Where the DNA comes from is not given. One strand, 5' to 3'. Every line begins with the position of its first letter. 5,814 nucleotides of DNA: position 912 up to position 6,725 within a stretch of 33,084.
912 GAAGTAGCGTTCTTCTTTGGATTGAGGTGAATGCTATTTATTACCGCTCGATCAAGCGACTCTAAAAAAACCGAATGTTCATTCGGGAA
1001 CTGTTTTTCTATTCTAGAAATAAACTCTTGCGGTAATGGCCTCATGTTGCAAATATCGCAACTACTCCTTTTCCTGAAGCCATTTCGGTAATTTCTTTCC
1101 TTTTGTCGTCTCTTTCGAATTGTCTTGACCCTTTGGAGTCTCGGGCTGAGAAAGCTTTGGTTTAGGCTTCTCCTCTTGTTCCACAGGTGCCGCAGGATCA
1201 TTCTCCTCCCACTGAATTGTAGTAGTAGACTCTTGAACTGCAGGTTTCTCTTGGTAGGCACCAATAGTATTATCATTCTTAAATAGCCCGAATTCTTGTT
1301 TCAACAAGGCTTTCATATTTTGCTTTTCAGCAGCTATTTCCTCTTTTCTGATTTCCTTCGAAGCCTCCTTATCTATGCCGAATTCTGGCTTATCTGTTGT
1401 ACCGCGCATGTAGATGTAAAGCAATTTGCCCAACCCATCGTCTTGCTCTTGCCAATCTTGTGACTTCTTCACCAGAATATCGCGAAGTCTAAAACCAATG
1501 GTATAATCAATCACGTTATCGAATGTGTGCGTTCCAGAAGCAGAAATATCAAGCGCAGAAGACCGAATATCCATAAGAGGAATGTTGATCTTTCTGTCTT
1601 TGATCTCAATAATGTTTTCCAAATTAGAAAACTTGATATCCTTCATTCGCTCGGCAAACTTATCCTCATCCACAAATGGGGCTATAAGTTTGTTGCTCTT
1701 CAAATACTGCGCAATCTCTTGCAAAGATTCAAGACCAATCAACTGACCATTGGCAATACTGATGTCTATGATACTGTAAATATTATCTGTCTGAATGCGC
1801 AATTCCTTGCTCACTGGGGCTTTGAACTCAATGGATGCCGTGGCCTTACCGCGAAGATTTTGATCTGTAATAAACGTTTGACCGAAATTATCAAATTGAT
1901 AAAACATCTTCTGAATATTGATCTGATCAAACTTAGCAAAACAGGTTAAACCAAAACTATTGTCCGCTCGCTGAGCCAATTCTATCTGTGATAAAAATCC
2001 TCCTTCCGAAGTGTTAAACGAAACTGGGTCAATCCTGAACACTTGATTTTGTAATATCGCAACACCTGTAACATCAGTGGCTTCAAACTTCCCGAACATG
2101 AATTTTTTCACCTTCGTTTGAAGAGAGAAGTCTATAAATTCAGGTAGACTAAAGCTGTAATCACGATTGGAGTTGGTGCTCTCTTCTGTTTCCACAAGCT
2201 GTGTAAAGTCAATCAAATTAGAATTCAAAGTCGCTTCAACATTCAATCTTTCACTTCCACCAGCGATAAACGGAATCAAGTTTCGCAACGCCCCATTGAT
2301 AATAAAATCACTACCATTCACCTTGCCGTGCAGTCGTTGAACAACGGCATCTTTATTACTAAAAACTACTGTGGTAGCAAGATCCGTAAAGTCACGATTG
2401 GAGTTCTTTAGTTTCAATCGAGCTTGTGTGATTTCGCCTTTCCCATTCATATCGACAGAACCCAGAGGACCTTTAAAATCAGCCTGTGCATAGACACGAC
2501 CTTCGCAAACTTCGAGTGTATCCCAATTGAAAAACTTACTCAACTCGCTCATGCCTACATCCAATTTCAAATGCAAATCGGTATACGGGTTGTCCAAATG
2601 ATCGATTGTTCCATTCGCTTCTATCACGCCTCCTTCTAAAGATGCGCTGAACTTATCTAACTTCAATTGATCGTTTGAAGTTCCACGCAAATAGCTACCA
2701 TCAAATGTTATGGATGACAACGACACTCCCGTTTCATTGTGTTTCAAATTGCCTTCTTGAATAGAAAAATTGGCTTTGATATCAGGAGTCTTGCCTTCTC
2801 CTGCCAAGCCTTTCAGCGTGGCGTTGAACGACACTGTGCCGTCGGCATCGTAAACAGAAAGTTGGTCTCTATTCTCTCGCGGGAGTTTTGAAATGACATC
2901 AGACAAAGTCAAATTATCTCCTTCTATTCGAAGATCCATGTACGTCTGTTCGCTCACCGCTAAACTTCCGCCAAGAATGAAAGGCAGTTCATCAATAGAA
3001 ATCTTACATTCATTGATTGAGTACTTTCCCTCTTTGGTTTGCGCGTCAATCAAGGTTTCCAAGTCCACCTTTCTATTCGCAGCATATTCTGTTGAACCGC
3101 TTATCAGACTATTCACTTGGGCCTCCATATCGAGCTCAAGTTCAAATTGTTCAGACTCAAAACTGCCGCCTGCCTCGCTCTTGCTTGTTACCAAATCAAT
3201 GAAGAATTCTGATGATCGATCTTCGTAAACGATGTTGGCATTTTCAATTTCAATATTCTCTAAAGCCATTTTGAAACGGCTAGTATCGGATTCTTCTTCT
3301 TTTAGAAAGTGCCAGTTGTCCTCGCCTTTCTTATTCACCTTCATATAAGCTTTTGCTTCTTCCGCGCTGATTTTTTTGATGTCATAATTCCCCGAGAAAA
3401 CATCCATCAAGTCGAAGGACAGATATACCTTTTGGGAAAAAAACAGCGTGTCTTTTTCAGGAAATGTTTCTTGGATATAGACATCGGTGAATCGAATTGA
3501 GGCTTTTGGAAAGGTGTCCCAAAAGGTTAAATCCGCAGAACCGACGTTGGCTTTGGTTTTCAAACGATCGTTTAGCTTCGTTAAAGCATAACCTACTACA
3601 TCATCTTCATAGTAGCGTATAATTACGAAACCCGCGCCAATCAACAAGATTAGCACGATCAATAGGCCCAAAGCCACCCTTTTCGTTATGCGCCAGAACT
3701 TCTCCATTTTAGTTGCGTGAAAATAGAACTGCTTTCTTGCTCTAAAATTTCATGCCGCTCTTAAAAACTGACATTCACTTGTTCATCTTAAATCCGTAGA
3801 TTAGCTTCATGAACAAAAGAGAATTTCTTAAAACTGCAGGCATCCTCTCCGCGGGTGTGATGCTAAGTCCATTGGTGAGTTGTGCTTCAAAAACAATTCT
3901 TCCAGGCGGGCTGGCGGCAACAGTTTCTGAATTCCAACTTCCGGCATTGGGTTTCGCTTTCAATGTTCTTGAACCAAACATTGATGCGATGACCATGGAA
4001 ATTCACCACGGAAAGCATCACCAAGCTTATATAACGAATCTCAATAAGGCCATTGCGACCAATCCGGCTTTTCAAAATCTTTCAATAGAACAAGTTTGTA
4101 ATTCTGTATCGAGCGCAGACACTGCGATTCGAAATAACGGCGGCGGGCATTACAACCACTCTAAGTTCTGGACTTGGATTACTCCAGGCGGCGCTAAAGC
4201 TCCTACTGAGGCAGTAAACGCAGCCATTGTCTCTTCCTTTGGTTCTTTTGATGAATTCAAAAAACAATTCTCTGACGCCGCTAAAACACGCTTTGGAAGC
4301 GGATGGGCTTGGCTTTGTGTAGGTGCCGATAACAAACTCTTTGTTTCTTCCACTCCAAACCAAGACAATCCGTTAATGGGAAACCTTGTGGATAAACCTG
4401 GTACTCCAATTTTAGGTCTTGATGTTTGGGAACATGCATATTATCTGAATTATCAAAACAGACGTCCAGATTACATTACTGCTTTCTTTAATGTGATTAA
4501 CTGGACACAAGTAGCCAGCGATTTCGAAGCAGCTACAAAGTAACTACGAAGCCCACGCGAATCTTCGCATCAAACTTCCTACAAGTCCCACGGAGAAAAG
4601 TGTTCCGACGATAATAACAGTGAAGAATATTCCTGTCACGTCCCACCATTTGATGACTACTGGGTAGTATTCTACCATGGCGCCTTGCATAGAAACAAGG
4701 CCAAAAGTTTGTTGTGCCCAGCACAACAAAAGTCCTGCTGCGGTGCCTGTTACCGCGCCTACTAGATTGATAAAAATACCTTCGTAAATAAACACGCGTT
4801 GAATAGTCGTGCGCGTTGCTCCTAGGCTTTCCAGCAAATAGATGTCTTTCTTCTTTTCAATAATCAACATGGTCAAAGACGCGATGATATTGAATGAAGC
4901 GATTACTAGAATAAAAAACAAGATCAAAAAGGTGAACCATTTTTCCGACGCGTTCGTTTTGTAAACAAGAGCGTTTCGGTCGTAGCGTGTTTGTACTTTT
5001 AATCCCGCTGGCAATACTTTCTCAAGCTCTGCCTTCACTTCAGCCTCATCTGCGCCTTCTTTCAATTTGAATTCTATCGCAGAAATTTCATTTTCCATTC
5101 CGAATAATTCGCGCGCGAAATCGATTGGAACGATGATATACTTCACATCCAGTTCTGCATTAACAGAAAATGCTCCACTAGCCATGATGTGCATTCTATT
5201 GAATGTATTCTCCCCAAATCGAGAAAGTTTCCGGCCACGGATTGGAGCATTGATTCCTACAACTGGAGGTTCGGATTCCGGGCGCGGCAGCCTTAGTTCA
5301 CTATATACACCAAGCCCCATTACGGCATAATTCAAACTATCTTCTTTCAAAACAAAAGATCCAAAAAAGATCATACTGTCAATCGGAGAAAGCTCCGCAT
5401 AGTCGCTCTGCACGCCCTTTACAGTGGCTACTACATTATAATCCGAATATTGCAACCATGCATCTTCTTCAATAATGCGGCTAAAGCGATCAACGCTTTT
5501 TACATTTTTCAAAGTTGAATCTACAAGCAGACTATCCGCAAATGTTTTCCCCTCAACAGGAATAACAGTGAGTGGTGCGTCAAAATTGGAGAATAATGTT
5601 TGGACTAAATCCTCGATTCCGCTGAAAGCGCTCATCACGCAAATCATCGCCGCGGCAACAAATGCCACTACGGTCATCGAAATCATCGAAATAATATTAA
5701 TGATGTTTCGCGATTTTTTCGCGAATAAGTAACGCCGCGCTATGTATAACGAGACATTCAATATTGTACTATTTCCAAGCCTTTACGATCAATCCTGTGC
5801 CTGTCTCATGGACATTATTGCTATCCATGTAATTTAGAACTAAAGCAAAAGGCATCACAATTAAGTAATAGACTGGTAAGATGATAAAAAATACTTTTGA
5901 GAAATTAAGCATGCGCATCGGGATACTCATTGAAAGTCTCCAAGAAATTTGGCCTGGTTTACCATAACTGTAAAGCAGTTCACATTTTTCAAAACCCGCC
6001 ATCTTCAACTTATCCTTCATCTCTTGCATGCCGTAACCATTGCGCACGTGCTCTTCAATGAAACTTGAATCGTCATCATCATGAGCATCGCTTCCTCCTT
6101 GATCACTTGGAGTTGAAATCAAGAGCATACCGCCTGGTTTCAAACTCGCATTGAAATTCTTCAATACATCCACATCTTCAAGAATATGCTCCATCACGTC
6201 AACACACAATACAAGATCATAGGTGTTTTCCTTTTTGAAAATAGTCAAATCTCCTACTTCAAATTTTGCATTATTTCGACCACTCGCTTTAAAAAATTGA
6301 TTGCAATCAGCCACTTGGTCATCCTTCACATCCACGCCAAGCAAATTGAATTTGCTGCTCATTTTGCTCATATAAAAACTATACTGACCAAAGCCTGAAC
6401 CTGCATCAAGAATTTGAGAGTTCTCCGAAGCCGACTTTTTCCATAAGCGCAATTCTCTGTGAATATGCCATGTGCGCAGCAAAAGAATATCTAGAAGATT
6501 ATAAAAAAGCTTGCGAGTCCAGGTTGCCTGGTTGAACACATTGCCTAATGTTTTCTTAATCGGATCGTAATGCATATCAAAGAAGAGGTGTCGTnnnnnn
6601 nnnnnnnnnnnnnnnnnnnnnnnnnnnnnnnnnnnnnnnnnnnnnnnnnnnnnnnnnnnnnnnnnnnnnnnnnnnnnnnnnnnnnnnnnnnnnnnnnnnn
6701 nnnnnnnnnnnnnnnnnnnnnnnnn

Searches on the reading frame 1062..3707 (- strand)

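Call 58: search_protein_families(library=pfam, proteins=[window:1062-3707:-], max_evalue=0.00001)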
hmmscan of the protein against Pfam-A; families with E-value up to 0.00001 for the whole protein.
window:1062-3707:- (881 aa): 2 families
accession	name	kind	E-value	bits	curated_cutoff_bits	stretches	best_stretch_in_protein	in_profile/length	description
PF05170.20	AsmA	-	7.1e-12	45.4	29.8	1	1-191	1-205/607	AsmA family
PF05359.17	DUF748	-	2.5e-10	39.5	50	1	5-168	11-173/1037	Domain of Unknown Function (DUF748)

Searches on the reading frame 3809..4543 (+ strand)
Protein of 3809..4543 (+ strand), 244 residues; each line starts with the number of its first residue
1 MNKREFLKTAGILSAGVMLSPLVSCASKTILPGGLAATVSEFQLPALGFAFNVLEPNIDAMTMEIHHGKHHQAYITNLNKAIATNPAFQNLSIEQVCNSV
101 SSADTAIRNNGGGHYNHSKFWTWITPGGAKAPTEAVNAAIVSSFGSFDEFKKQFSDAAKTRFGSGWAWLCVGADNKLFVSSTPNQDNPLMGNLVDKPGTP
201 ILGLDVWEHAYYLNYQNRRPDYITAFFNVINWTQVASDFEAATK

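Call 58: search_protein_families(library=pfam, proteins=[window:3809-4543:+], max_evalue=0.00001)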
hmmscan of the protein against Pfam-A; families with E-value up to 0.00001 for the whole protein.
window:3809-4543:+ (244 aa): 2 families
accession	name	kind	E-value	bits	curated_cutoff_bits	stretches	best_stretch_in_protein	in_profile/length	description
PF02777.23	Sod_Fe_C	-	2.7e-40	137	20.9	1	132-237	1-101/102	Iron/manganese superoxide dismutases, C-terminal domain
PF00081.27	Sod_Fe_N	-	3.1e-25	88.9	27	1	41-123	1-80/82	Iron/manganese superoxide dismutases, alpha-hairpin domain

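Call 68: find_encoding_contigs(protein=window:3809-4543:+, flank=10000, max_places=4)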
Protein window:3809-4543:+ (244 aa): no gene with exactly this product is on record in the collection.

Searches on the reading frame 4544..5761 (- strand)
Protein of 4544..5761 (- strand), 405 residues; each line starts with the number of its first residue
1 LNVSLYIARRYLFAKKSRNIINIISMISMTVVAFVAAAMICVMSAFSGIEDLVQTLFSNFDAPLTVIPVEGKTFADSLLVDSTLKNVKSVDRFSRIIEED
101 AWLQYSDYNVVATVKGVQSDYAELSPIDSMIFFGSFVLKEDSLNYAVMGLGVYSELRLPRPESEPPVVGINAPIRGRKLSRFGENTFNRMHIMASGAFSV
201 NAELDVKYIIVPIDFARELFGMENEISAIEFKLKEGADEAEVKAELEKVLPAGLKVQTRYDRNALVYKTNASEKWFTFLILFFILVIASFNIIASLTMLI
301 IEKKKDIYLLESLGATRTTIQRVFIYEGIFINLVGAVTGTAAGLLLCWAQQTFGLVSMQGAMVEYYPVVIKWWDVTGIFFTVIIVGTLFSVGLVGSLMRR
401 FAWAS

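Call 58: search_protein_families(library=pfam, proteins=[window:4544-5761:-], max_evalue=0.00001)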
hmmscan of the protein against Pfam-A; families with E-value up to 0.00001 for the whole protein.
window:4544-5761:- (405 aa): 2 families
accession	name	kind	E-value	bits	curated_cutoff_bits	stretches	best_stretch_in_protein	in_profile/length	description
PF02687.27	FtsX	-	5.7e-12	46.2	25.5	1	279-394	2-112/120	FtsX-like permease C-terminal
PF12704.14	MacB_PCD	-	1.3e-07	32.6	27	1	25-248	1-206/207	MacB-like periplasmic core domain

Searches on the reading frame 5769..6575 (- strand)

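Call 58: search_protein_families(library=pfam, proteins=[window:5769-6575:-], max_evalue=0.00001)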
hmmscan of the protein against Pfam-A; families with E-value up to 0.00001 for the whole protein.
window:5769-6575:- (268 aa): 6 families
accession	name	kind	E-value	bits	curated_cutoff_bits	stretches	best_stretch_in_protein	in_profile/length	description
PF13847.12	Methyltransf_31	-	6.7e-16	58.7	27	1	50-160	2-116/145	Methyltransferase domain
PF13649.12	Methyltransf_25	-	5e-14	53.2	27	1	55-149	1-97/97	Methyltransferase domain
PF08242.18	Methyltransf_12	-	6.5e-14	52.9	30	1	56-151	1-98/98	Methyltransferase domain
PF08241.18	Methyltransf_11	-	2.1e-12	47.9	21.2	1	56-153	1-95/95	Methyltransferase domain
PF13489.12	Methyltransf_23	-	1.5e-11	44.8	27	1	43-196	15-160/164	Methyltransferase domain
PF05891.18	Methyltransf_PK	-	5e-06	26.6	27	1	47-173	51-179/218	AdoMet dependent proline di-methyltransferase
